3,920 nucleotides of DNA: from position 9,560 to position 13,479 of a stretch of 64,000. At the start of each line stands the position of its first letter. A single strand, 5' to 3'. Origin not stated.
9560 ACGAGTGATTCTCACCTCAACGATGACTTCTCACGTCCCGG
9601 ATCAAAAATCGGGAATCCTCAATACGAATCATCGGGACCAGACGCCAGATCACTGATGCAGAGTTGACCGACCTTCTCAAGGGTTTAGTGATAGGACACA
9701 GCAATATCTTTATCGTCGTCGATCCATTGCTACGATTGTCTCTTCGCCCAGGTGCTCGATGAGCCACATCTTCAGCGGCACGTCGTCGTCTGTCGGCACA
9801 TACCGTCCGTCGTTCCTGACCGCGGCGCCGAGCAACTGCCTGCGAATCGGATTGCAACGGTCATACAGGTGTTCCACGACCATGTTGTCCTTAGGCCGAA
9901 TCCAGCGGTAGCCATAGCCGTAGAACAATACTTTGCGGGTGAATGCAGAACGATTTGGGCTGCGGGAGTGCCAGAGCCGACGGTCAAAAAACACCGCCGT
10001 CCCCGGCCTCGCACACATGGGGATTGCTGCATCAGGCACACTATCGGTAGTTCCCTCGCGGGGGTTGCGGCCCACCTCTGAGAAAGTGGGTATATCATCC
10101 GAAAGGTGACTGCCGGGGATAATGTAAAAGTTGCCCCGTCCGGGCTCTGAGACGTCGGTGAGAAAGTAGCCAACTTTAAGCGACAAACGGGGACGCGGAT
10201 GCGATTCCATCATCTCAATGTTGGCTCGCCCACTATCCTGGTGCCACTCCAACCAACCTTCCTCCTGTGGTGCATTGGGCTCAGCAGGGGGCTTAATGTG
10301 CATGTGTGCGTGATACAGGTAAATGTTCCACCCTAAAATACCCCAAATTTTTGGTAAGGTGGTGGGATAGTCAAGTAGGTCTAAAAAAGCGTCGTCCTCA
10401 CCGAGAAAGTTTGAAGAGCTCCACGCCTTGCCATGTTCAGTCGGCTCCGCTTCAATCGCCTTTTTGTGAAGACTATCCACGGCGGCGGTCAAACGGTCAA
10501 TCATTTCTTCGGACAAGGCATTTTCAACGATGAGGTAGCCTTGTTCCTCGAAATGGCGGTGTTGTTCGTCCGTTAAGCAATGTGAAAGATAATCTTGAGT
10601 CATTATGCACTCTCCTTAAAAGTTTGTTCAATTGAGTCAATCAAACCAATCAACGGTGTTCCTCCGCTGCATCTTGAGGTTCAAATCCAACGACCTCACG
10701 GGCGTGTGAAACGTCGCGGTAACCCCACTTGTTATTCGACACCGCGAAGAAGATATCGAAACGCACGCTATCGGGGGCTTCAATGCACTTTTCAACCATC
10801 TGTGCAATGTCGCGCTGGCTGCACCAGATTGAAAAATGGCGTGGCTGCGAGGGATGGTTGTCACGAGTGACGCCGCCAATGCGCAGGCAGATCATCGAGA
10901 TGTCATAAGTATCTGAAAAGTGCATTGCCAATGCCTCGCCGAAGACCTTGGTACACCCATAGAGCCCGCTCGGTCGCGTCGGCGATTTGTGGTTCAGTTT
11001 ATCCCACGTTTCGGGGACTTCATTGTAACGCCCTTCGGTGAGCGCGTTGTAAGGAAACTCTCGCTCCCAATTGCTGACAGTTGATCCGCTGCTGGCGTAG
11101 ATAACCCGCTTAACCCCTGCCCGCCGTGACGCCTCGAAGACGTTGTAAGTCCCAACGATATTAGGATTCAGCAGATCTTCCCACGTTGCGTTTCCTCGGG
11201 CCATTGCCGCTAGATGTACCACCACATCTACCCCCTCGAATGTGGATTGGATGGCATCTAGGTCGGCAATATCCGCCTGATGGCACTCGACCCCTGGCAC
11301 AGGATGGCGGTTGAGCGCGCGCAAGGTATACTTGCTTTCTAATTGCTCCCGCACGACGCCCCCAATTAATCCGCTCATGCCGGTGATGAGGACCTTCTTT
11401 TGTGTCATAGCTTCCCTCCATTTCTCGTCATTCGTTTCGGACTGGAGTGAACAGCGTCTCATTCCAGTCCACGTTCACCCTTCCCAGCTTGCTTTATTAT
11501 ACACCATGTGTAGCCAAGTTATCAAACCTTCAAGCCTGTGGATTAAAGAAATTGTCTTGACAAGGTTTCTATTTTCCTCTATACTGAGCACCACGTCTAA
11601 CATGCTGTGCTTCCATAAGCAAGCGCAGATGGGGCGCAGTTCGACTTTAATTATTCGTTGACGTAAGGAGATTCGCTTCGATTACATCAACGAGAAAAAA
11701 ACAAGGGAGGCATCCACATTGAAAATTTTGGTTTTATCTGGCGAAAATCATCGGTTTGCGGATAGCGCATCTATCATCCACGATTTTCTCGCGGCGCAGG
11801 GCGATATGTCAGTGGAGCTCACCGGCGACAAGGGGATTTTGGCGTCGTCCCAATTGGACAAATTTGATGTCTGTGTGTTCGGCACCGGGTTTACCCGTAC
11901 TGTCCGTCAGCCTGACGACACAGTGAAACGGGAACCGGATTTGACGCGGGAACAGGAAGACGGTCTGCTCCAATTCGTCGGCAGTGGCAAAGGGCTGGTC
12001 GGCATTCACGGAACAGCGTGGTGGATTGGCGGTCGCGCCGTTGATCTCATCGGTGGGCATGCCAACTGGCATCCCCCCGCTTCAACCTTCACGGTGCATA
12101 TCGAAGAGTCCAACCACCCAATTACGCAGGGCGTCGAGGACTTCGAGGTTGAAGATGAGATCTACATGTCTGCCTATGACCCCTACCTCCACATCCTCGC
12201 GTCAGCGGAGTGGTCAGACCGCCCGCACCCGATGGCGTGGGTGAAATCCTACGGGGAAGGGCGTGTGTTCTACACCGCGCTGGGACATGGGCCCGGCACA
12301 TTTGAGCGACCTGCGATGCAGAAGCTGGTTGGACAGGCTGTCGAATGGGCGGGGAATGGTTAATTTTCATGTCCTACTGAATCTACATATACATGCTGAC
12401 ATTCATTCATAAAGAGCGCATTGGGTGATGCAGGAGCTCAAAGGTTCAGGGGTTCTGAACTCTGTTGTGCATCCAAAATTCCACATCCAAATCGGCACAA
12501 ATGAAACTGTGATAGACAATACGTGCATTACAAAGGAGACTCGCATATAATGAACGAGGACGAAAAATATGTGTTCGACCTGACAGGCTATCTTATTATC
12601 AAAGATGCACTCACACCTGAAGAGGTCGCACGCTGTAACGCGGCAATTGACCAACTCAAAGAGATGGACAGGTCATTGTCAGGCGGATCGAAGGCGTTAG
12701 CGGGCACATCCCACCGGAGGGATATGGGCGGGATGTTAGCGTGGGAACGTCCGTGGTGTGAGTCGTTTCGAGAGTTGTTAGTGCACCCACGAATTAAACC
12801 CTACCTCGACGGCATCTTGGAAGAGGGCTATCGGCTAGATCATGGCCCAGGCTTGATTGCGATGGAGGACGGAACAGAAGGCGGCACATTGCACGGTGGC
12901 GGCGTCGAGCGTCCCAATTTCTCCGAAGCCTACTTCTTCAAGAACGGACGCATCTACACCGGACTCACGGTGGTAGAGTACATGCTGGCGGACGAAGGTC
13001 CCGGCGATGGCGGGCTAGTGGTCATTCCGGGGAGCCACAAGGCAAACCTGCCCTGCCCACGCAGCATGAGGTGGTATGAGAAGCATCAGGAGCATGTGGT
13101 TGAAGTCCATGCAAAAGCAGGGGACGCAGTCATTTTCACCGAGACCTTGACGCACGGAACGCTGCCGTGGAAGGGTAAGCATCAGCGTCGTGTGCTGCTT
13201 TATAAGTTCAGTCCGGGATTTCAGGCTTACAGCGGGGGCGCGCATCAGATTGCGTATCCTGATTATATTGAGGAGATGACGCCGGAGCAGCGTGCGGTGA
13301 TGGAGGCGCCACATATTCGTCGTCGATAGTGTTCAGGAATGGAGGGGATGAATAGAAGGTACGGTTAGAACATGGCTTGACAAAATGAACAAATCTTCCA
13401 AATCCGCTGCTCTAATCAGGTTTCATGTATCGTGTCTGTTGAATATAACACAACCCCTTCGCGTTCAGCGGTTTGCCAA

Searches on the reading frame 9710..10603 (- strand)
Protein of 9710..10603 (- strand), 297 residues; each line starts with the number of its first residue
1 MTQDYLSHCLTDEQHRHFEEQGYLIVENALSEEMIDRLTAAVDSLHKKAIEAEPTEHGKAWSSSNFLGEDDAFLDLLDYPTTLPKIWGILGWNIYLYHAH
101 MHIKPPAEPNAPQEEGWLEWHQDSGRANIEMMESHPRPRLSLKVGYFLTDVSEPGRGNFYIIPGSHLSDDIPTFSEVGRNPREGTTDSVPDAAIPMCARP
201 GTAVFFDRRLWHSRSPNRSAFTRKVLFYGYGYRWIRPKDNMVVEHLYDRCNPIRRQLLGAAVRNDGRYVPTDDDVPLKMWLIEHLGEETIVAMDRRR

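Call 70: search_protein_families(library=pfam, max_evalue=0.001, proteins=[window:9710-10603:-])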
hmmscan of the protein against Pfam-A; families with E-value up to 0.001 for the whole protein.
window:9710-10603:- (297 aa): 1 family
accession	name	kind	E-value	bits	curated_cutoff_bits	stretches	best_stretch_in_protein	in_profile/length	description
PF05721.19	PhyH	-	1.5e-20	74.8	22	1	18-225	1-213/213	Phytanoyl-CoA dioxygenase (PhyH)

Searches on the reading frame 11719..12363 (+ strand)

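Call 70: search_protein_families(library=pfam, max_evalue=0.001, proteins=[window:11719-12363:+])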
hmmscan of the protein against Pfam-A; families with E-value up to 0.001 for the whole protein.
window:11719-12363:+ (214 aa): 1 family
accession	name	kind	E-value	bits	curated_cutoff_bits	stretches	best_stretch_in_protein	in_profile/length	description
PF06283.17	ThuA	-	3.5e-39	135.7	33.4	1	2-211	1-209/209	Trehalose utilisation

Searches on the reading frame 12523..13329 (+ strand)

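Call 70: search_protein_families(library=pfam, max_evalue=0.001, proteins=[window:12523-13329:+])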
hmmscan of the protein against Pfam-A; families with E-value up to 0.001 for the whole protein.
window:12523-13329:+ (268 aa): 1 family
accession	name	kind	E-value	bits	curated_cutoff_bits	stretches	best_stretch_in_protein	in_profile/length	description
PF05721.19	PhyH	-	1.2e-14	55.5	22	1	18-224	1-213/213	Phytanoyl-CoA dioxygenase (PhyH)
